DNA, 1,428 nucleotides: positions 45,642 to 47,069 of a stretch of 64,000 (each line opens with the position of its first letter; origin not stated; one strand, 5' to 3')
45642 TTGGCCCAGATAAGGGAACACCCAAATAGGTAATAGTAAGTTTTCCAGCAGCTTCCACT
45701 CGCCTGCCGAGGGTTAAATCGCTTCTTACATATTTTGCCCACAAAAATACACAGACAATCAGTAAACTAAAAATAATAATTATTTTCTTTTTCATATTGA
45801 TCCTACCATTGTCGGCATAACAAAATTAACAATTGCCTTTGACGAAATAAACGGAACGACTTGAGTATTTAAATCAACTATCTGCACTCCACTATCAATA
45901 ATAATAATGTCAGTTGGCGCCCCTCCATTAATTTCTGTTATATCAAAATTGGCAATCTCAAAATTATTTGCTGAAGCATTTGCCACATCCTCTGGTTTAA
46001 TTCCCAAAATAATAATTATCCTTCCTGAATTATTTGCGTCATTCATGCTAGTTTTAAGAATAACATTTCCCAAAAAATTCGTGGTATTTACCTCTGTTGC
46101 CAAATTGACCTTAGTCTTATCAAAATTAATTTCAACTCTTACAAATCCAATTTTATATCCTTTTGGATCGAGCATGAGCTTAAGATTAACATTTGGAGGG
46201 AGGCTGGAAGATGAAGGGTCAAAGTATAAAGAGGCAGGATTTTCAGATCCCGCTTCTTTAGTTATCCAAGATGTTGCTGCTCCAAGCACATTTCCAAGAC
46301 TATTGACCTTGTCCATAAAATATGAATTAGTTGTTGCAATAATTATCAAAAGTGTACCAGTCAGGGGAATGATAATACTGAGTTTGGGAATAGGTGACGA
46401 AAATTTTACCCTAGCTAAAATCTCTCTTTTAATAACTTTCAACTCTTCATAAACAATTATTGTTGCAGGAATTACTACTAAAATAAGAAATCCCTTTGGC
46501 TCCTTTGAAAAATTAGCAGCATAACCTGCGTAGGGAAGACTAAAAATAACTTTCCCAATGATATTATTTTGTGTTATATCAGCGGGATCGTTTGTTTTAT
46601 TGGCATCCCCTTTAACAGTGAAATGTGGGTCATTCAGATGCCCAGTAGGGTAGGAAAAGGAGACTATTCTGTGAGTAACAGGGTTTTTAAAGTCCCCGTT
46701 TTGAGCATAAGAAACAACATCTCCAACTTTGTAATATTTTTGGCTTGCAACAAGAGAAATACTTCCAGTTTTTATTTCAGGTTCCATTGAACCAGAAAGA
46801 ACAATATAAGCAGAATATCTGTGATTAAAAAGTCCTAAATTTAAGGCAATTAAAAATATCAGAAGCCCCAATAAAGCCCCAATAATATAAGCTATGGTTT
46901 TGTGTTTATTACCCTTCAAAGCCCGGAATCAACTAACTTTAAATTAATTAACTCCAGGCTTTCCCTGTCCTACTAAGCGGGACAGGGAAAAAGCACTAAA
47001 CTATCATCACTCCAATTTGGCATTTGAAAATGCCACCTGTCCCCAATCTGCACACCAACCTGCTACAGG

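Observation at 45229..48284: TasA/camelysin-SipW-like fibre operon of elevated GC content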

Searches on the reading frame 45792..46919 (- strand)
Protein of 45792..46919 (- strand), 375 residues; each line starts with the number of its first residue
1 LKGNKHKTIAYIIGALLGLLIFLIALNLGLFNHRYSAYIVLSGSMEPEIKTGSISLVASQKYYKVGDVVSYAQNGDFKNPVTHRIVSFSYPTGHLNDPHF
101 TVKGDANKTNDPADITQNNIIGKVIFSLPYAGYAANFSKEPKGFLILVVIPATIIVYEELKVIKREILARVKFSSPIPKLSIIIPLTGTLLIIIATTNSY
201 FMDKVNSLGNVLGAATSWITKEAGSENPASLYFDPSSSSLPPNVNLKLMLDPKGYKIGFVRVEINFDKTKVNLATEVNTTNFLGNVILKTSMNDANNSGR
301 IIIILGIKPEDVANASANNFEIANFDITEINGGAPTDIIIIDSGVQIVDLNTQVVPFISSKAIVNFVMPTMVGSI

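Call 3: search_protein_families(library=pfam, proteins=[window:45792-46919:-], max_evalue=1)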
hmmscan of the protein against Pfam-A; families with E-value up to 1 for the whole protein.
window:45792-46919:- (375 aa): 2 families
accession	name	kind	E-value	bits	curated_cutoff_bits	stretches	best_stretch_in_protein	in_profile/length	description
PF00717.28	Peptidase_S24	-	0.0068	16.5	23.3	1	37-76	37-76/116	Peptidase S24-like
PF10502.14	Peptidase_S26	-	0.0089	16.4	22.9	1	19-86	7-78/168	Signal peptidase, peptidase S26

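Call 4: search_protein_families(library=ncbifam, proteins=[window:45792-46919:-], max_evalue=1)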
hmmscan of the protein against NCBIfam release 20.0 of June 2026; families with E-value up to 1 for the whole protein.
window:45792-46919:- (375 aa): 3 families
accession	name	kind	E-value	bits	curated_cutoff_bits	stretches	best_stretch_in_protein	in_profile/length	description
TIGR02228.1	sigpep_I_arch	equivalog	2.5e-31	108.7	51.85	1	7-161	5-156/158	signal peptidase I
NF046067.1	SigPepSipWBacil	equivalog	1.9e-25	89.6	190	1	37-164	40-166/189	signal peptidase I SipW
TIGR02227.1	sigpep_I_bact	equivalog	1.2e-05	25.3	47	1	20-88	5-77/162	signal peptidase I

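Call 6: find_homologous_proteins(query=window:45792-46919:-)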
Query window:45792-46919:- (375 aa): 179 proteins with E <= 0.001 among 8000 candidates; the best 120 are listed.
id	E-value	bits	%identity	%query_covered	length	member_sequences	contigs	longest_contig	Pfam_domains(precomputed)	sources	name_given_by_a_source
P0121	8.3e-238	807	100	100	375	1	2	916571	-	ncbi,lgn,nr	ncbi:signal peptidase I [Candidatus Woesebacteria bacterium]|nr:signal peptidase I [Candidatus Woese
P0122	1.5e-48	184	45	63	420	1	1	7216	PF00932.26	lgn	-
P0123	9.5e-47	178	52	48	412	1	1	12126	PF00932.26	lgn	-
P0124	1.5e-46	177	43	57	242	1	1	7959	-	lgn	-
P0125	1.7e-45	174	44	54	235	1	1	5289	PF00717.29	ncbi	-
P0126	5.6e-45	172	40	62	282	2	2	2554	PF00717.29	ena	-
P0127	9.4e-45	172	44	55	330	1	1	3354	-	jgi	jgi:signal peptidase I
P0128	3.2e-44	170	46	54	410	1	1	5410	PF00717.29,PF00932.26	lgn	-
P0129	4.2e-44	169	45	51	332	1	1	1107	PF10502.15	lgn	-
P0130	5.3e-43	166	40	57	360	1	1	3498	-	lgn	-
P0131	4.0e-41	160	43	56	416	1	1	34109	PF00932.26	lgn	-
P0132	9.5e-41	158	41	58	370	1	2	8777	-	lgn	-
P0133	1.6e-40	158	41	57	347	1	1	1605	-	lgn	-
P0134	3.5e-40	157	45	45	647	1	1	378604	PF00932.26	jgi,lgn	-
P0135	9.6e-40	155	37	58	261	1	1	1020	-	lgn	-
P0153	1.5e-36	145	41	57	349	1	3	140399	-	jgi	jgi:signal peptidase I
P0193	7.8e-26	109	45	37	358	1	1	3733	PF00404.25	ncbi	-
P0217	1.1e-14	73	37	36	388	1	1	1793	PF00404.25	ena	-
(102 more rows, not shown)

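Call 31: find_encoding_contigs(protein=P0131, flank=6000, max_places=2)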
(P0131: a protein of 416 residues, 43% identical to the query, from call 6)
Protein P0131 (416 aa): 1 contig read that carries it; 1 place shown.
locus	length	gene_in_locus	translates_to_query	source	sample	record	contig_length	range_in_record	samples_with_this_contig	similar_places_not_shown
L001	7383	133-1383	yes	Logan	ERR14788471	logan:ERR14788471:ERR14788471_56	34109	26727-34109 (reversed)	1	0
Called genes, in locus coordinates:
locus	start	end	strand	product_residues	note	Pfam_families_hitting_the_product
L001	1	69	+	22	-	?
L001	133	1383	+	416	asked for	PF00932:LTD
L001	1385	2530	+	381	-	PF00353:HemolysinCabind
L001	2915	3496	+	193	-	-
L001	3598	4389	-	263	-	PF04203:Sortase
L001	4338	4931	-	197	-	-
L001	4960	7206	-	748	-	-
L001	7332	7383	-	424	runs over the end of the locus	-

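Call 32: find_encoding_contigs(protein=P0153, flank=6000, max_places=2)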
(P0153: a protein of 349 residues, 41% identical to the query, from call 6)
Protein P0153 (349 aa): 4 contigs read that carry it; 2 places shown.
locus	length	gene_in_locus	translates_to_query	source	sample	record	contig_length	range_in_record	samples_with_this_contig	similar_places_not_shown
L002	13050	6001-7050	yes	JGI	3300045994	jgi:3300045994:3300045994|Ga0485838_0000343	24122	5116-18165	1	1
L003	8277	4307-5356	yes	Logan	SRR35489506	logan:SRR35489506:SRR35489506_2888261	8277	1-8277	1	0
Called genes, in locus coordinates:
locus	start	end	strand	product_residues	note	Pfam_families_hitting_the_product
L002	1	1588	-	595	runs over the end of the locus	PF07973:tRNA_SAD (weak), PF00587:tRNA-synt_2b, PF03129:HGTP_anticodon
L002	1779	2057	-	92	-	-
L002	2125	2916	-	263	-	PF01391:Collagen (faint)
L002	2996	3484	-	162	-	-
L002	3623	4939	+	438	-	-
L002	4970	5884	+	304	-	-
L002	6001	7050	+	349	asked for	-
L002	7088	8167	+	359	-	PF00353:HemolysinCabind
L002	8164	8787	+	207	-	-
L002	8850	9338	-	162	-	PF04203:Sortase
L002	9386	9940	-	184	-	-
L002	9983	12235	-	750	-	-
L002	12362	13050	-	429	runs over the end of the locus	-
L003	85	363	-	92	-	-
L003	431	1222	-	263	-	PF01391:Collagen (faint)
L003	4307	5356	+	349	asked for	-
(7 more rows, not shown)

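Call 44: predict_structure(alignment_id=A1)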
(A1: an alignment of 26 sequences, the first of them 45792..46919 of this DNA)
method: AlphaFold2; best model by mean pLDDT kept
length: 375 residues; sequences in the alignment: 26
mean_pLDDT: 63.2   pTM: 0.45
mean pLDDT of the five models: 63.2, 61.4, 60.1, 58.5, 58.4
residues with pLDDT >= 90: 95; 70-90: 87; 50-70: 17; < 50: 176
segments of 3 or more residues with pLDDT < 50: 200-302, 306-375
pLDDT, mean of each block of 10 residues (from residue 1): 71 90 79 82 92 94 96 92 97 93 95 94 96 85 84 86 83 67 75 64 41 38 37 40 34 36 36 38 44 44 47 42 31 39 35 30 27 28
secondary structure, 60 per line:
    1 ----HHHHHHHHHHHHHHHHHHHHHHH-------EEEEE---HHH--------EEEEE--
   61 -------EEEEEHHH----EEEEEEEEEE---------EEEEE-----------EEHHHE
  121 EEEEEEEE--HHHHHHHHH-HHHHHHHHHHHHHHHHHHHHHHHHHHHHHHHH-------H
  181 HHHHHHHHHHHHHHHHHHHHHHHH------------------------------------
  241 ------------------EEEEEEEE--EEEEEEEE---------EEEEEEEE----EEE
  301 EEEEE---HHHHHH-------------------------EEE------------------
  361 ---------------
elements in order: H5-27 E35-39 E54-58 E68-72 E80-89 E99-103 E120-128 H131-139 H141-172 H180-204 E259-266 E269-276 E286-293 E298-305 H309-314 E340-342

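Call 50: search_protein_families(library=pfam, proteins=[P0193, P0217], max_evalue=1)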
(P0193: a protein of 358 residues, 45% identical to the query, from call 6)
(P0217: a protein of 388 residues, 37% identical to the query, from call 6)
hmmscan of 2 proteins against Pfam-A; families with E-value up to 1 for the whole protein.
P0193 (358 aa): 9 families
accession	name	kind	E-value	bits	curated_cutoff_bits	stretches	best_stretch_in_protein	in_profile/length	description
PF00404.24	Dockerin_1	-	1.8e-10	41.3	22.9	1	302-349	1-52/57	Dockerin type I domain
PF13833.12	EF-hand_8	-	0.0084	16.3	28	0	303-321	34-52/54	EF-hand domain pair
PF19777.4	DUF6263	-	0.012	15.7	26.7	1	81-145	5-68/196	Family of unknown function (DUF6263)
PF16232.10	DUF4891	-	0.06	14.3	32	0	328-347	30-49/92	Domain of unknown function (DUF4891)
PF13517.12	FG-GAP_3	-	0.071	14.2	26.9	0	289-313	38-59/61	FG-GAP-like repeat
PF09900.14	DUF2127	-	0.11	13.2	24.3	1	23-61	87-125/140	Predicted membrane protein (DUF2127)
PF01839.29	FG-GAP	-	0.19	12.1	22.1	0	302-310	7-15/37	FG-GAP repeat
PF00036.39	EF-hand_1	-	0.29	11.2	25.4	0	333-350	9-26/29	EF hand domain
PF13499.12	EF-hand_7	-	0.37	11.6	30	0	304-347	12-63/67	EF-hand domain pair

P0217 (388 aa): 8 families
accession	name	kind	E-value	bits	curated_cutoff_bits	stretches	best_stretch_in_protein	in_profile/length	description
PF00404.24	Dockerin_1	-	2.9e-07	31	22.9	1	325-374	1-50/57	Dockerin type I domain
PF00036.39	EF-hand_1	-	0.00084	19.2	25.4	1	358-378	7-27/29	EF hand domain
PF13405.12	EF-hand_6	-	0.0021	18.1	25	1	359-378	8-27/30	EF-hand domain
PF23861.1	Ribophorin_II_2nd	-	0.017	15.8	23.4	1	227-296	12-86/105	Ribophorin II second domain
PF20497.3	SWI-SNF_Ssr4_C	-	0.032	14.1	22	1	184-346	256-426/456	SWI/SNF and RSC complexes subunit Ssr4 C-terminal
PF13517.12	FG-GAP_3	-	0.041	14.9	26.9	1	303-336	28-59/61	FG-GAP-like repeat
PF13800.11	Sigma_reg_N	-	0.079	13.7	26.3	1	4-50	8-55/91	Sigma factor regulator N-terminal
PF13499.12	EF-hand_7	-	0.14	13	30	0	327-373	12-62/67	EF-hand domain pair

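Call 60: find_related_loci(query=A1, collection=genome_contigs, flank=6000)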
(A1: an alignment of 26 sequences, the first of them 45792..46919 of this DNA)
Query A1 (375 aa) in genome_contigs; peptide patterns used: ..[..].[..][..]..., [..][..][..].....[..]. (x = any residue, [..] = any of these).
451 stretches matched a pattern; 430 encode a relative of the query (tblastn E <= 1e-3); the best 80 are kept; 80 distinct loci.
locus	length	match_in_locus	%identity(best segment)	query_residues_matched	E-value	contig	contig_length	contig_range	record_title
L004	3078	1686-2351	44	27-223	7e-48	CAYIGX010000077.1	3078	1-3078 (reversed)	MAG TPA_asm: uncultured Candidatus Saccharibacteria bacterium isolate ERP119705_co21_195 genome assembly, contig: NODE_4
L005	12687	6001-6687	38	15-217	5e-46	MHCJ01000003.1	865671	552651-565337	MAG: Candidatus Chisholmbacteria bacterium RIFCSPHIGHO2_01_FULL_52_32 rifcsphigho2_01_scaffold_32, whole genome shotgun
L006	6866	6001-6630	42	38-218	2e-45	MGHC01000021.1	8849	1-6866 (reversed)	MAG: Candidatus Woesebacteria bacterium RIFCSPLOWO2_01_FULL_39_10 rifcsplowo2_01_scaffold_47194, whole genome shotgun se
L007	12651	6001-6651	39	38-232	2e-44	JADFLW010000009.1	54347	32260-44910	MAG: Patescibacteria group bacterium isolate B55T1B8 B55T1B8_NODE775, whole genome shotgun sequence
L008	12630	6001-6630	43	7-218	2e-44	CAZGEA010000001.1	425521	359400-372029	MAG TPA_asm: uncultured Gammaproteobacteria bacterium isolate SRP286056_co1_758 genome assembly, contig: NODE_3_length_4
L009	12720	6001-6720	41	16-241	6e-44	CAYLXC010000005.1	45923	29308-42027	MAG TPA_asm: uncultured Gammaproteobacteria bacterium isolate SRP178908_co2_35 genome assembly, contig: NODE_169_length_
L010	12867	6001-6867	37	6-288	5e-44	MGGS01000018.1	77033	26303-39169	MAG: Candidatus Woesebacteria bacterium RIFCSPHIGHO2_02_FULL_42_20 rifcsphigho2_02_scaffold_555, whole genome shotgun se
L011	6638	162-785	40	9-215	4e-42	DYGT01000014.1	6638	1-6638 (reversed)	MAG TPA_asm: Candidatus Microgenomatus sp. isolate BE2012_6_40_25 Afr_mines_BE2012_4329_length_6638_cov_10_602461, whole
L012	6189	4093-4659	43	38-223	5e-42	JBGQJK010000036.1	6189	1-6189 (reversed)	MAG: Patescibacteria group bacterium isolate OBJ2_061818_070_25 k141_1940734_length_6189_cov_9.0000, whole genome shotgu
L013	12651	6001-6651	39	9-218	1e-41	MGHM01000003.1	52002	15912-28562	MAG: Candidatus Woesebacteria bacterium RIFCSPLOWO2_01_FULL_44_24b rifcsplowo2_01_scaffold_1267, whole genome shotgun se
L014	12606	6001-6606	40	37-215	9e-41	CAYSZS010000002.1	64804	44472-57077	MAG TPA_asm: uncultured Gammaproteobacteria bacterium isolate SRP050083_co1_18 genome assembly, contig: NODE_89_length_6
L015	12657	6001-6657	38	38-220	1e-40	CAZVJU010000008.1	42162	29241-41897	MAG TPA_asm: uncultured Gammaproteobacteria bacterium isolate SRP050083_co3_9 genome assembly, contig: NODE_560_length_4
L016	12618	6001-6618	39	29-218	1e-40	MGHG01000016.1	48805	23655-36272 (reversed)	MAG: Candidatus Woesebacteria bacterium RIFCSPLOWO2_01_FULL_39_23 rifcsplowo2_01_scaffold_702, whole genome shotgun sequ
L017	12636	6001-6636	40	14-218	4e-40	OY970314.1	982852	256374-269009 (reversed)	MAG: Candidatus Woesebacteria bacterium isolate MFD01299.bin.c.5 genome assembly, chromosome: 1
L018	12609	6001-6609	43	27-214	1e-39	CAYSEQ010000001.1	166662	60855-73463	MAG TPA_asm: uncultured Gammaproteobacteria bacterium isolate binchicken_co30_31 genome assembly, contig: NODE_108_lengt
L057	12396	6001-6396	47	40-166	2e-24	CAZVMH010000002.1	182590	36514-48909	MAG TPA_asm: uncultured Candidatus Saccharibacteria bacterium isolate binchicken_co79_39 genome assembly, contig: NODE_2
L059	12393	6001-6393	39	36-172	9e-24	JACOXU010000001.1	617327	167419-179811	MAG: Candidatus Levyibacteriota bacterium isolate NC_groundwater_161_Ag_S-0.1um_37_19 S4_GD2017_2_S1_scaffold_10, whole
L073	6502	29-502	40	7-167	5e-22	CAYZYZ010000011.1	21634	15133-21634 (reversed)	MAG TPA_asm: uncultured Candidatus Saccharibacteria bacterium isolate binchicken_co387_569 genome assembly, contig: NODE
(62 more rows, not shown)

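Call 73: fold_search(model_id=the predicted structure, library=pdb)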
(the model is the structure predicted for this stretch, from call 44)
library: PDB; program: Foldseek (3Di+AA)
matches with E <= 10: 515; with E <= 0.001: 3
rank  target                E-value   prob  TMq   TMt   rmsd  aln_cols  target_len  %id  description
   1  7p2q_A                4.1e-06  1.00  0.26  0.60   5.8       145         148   23  Human Signal Peptidase Complex Paralog C (SPC-C) (released 2021-10-06)
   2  7p2p_A                2.7e-05  1.00  0.28  0.65   6.8       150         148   20  Human Signal Peptidase Complex Paralog A (SPC-A) (released 2021-10-06)
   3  6a2s_A                8.9e-04  1.00  0.18  0.58   3.8        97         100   20  Mycobacterium tuberculosis LexA C-domain S160A (released 2019-01-23)
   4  4n31_B                1.2e-03  1.00  0.21  0.55   6.8       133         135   16  Structure and activity of Streptococcus pyogenes SipA: a signal peptidase homologue essential for pilus polymerisation (released 2014-08-20)
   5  4n31_A                1.6e-03  1.00  0.21  0.54   6.8       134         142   16  Structure and activity of Streptococcus pyogenes SipA: a signal peptidase homologue essential for pilus polymerisation (released 2014-08-20)
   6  6a2t                  2.2e-03  1.00  0.18  0.61   3.6        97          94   20  Mycobacterium tuberculosis LexA C-domain K197A (released 2019-01-23)
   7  6a2q                  3.7e-03  1.00  0.18  0.58   3.8        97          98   21  Mycobacterium tuberculosis LexA C-domain I (released 2019-01-23)
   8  3k2z_B                4.2e-03  1.00  0.19  0.35   2.9        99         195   20  Crystal structure of a LexA protein from Thermotoga maritima (released 2010-10-06)
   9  6a2r_A                4.7e-03  1.00  0.19  0.63   3.7        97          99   21  Mycobacterium tuberculosis LexA C-domain II (released 2019-01-23)
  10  4wvj_A                7.0e-03  1.00  0.20  0.15   6.3       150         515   16  Crystal structure of the Type-I signal peptidase from Staphylococcus aureus (SpsB) in complex with an inhibitor peptid (released 2015-09-23)
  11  9nlo_A                8.8e-03  1.00  0.13  0.22  10.9        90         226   23  Escherichia coli Signal Peptidase I Delta 2-76 P84A in complex with lipopeptide inhibitor (released 2025-11-19)
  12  9nlo_B                1.0e-02  0.99  0.13  0.21  13.2       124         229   16  Escherichia coli Signal Peptidase I Delta 2-76 P84A in complex with lipopeptide inhibitor (released 2025-11-19)
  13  3k2z_A                1.1e-02  1.00  0.19  0.36   3.2        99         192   22  Crystal structure of a LexA protein from Thermotoga maritima (released 2010-10-06)
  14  4wvi_A                1.2e-02  1.00  0.20  0.15   6.3       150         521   16  Crystal structure of the Type-I signal peptidase from Staphylococcus aureus (SpsB) in complex with a substrate peptide (released 2015-09-23)
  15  3s04_A                1.2e-02  1.00  0.17  0.30  13.1       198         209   14  Crystal structure of Escherichia coli type I signal peptidase in complex with an Arylomycin Lipoglycopeptide Antibioti (released 2011-10-05)
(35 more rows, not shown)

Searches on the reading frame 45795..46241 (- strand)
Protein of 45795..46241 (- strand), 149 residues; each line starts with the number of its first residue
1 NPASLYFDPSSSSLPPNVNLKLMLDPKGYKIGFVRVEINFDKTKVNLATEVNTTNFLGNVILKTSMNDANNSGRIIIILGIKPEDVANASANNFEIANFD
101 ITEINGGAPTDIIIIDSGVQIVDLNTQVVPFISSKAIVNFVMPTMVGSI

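Call 49: search_solved_structures(query=A4, max_evalue=10, show_alignments=2)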
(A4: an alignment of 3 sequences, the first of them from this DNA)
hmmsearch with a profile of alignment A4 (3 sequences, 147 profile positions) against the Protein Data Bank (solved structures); distinct sequences matched with E-value up to 10: 3.
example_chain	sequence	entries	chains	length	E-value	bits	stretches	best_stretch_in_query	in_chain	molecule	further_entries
6x04_A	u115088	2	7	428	0.72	13.2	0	44-89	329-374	Nucleoporin NUP133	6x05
1kol_A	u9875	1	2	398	0.9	12.8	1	69-102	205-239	formaldehyde dehydrogenase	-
8ees_A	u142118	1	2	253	1.1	12.5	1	14-59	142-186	3-deoxy-manno-octulosonate cytidylyltransferase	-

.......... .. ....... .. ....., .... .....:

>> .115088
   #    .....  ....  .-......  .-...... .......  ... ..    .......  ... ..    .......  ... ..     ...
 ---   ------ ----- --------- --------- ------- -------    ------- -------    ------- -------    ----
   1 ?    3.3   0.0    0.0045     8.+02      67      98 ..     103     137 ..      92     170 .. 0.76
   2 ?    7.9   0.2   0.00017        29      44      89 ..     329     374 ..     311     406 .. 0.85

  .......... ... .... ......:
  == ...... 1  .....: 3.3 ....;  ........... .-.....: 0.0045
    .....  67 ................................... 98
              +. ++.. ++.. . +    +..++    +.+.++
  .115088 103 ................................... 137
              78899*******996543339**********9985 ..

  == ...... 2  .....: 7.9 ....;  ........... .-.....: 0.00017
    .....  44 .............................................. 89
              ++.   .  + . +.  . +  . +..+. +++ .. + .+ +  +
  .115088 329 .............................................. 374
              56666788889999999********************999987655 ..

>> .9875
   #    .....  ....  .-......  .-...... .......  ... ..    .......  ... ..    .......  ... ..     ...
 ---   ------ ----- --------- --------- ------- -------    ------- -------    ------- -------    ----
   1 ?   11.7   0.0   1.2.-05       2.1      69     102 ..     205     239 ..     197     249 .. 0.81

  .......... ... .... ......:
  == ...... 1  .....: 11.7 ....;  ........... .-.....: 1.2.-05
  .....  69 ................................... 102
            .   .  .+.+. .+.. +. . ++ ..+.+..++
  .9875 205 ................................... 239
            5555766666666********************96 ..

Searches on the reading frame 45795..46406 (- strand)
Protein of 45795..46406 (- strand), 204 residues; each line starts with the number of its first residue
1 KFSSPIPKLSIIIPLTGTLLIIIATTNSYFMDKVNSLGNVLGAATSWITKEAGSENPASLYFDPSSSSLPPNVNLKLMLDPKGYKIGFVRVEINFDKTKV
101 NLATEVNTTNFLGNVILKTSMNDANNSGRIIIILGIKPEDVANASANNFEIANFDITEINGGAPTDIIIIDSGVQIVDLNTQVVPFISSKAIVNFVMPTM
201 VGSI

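Call 8: search_protein_families(library=ncbifam, proteins=[window:45795-46406:-], max_evalue=10)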
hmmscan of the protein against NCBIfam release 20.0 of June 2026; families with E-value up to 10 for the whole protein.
seq(204 aa): 0 families

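Call 9: search_protein_families(library=pfam, proteins=[window:45795-46406:-], max_evalue=10)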
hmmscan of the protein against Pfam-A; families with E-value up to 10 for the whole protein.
seq(204 aa): 0 families
